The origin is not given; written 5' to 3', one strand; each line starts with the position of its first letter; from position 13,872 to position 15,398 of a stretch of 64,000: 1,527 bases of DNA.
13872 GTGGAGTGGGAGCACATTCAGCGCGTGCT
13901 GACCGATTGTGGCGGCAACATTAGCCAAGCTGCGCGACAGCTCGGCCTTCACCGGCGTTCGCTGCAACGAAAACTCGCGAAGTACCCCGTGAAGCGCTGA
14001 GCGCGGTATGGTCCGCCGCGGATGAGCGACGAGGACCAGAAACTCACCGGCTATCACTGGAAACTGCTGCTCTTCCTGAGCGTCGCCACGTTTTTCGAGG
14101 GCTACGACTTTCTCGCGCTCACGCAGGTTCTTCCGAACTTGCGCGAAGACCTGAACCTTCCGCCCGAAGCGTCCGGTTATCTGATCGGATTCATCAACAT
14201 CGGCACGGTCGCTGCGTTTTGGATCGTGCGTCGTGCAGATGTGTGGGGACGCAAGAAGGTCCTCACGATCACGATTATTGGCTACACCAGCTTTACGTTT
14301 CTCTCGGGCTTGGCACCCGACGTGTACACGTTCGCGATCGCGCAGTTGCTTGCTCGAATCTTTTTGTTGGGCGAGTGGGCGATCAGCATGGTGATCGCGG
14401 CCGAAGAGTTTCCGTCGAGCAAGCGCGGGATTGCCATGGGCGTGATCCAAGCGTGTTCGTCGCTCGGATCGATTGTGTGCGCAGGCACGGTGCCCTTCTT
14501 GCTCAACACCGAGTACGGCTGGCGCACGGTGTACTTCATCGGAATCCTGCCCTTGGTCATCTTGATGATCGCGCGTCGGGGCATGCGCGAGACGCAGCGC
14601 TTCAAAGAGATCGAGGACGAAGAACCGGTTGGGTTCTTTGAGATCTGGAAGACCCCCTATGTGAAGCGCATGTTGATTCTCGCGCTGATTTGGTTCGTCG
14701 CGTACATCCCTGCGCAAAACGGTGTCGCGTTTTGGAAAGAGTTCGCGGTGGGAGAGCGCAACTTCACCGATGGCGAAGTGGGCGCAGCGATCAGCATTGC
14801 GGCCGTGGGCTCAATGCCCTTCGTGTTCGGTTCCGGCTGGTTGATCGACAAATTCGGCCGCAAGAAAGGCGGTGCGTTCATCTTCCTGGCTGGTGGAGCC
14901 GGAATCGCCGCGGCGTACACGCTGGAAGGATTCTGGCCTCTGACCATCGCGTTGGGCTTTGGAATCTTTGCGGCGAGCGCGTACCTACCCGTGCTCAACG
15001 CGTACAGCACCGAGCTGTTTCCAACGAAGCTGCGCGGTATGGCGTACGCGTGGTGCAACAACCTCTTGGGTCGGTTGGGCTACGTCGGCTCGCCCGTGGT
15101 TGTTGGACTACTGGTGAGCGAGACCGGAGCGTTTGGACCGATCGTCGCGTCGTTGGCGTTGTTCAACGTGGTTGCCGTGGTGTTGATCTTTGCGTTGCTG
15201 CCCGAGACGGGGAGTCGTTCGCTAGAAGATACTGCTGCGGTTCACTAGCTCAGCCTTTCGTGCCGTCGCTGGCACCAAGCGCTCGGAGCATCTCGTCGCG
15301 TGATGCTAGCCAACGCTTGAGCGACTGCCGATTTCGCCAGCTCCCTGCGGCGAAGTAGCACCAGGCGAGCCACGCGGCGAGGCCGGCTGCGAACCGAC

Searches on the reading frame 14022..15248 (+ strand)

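Call 108: search_protein_families(library=pfam, proteins=[window:14022-15248:+], max_evalue=0.001)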
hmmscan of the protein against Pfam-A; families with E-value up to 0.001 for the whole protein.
window:14022-15248:+ (408 aa): 2 families
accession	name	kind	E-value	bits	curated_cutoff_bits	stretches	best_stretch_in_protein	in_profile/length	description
PF07690.21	MFS_1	-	1.3e-38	133.3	33.4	2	19-228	1-218/347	Major Facilitator Superfamily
PF00083.30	Sugar_tr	-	6.1e-17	62.1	22.3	2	52-195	49-198/452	Sugar (and other) transporter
